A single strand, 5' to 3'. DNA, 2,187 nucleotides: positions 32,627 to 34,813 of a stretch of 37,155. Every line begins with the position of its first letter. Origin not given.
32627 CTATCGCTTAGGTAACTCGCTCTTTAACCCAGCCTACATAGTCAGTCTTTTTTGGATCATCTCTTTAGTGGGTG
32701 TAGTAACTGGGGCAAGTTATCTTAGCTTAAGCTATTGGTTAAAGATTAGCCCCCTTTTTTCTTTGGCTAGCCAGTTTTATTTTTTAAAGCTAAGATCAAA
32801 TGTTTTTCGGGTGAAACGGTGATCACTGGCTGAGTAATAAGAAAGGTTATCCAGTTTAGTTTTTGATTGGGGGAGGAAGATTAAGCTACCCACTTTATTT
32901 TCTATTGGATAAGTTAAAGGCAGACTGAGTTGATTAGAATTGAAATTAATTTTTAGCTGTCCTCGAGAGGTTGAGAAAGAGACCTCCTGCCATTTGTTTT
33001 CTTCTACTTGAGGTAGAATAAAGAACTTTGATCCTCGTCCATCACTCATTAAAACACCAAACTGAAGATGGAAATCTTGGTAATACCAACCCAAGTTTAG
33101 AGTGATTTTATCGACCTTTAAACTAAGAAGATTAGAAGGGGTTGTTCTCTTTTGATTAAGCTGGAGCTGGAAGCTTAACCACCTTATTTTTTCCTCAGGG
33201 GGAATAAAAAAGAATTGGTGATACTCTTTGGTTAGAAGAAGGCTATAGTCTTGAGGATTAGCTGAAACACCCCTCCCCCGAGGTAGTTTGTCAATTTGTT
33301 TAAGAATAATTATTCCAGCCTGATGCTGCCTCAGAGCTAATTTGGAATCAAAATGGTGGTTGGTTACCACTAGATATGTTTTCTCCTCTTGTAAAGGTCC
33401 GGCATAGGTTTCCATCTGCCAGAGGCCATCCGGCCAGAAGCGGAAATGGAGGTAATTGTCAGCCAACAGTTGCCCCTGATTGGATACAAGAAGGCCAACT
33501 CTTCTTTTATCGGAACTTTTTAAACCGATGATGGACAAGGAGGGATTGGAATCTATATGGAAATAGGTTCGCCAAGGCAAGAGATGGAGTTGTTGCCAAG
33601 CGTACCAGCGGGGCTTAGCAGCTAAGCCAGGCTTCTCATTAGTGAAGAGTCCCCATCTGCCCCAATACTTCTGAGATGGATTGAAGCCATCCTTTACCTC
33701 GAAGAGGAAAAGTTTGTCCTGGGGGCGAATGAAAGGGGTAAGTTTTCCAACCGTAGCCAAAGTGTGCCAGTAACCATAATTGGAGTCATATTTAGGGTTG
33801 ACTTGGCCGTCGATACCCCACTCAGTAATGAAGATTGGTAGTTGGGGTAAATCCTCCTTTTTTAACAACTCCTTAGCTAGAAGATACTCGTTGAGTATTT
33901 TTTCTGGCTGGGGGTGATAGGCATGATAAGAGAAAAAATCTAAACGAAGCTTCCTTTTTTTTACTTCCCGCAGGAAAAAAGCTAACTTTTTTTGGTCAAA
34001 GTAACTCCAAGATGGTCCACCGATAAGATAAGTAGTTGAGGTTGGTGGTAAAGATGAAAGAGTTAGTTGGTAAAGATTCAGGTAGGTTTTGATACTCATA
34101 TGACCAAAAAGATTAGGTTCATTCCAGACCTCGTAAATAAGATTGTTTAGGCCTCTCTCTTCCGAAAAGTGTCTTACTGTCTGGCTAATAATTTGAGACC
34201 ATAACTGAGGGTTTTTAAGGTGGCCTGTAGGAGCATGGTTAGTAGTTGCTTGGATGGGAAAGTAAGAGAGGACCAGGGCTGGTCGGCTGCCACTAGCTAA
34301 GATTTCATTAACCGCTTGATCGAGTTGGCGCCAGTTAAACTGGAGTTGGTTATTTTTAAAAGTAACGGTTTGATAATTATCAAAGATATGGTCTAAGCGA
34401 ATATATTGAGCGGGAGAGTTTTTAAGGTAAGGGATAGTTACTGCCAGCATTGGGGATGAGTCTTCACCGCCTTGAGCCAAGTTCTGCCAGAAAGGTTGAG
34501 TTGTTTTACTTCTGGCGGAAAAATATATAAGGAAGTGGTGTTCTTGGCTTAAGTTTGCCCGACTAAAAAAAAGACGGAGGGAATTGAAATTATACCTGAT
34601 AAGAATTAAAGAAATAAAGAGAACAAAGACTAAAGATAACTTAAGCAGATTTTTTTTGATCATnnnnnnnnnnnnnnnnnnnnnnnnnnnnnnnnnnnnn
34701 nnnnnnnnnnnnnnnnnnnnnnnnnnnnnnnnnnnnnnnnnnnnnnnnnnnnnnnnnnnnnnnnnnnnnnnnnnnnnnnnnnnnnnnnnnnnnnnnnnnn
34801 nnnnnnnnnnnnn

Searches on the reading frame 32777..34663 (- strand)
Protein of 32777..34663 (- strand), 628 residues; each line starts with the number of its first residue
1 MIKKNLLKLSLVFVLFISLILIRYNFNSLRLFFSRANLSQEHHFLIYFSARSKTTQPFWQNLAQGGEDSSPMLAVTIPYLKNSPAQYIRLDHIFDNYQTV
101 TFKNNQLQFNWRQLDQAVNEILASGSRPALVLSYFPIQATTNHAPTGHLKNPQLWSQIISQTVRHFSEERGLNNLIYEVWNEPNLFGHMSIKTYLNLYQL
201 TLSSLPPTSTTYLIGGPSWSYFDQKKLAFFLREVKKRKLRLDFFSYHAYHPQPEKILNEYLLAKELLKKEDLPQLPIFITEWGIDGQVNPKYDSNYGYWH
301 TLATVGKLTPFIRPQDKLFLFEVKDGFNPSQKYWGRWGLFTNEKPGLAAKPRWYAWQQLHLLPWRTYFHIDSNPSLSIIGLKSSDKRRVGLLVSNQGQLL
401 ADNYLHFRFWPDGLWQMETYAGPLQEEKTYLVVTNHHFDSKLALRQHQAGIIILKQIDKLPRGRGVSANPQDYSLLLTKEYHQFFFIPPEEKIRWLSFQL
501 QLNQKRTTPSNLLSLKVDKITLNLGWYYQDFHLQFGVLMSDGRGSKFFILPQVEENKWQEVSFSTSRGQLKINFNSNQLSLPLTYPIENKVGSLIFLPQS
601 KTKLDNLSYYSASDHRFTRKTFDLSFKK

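Call 20: search_protein_families(library=pfam, proteins=[window:32777-34663:-], max_evalue=0.01)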
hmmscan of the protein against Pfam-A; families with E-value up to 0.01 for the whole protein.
window:32777-34663:- (628 aa): 1 family
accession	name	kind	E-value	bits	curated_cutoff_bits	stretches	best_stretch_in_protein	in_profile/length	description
PF01229.23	Glyco_hydro_39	-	1.9e-17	63.7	26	1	81-380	44-370/472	Glycosyl hydrolases family 39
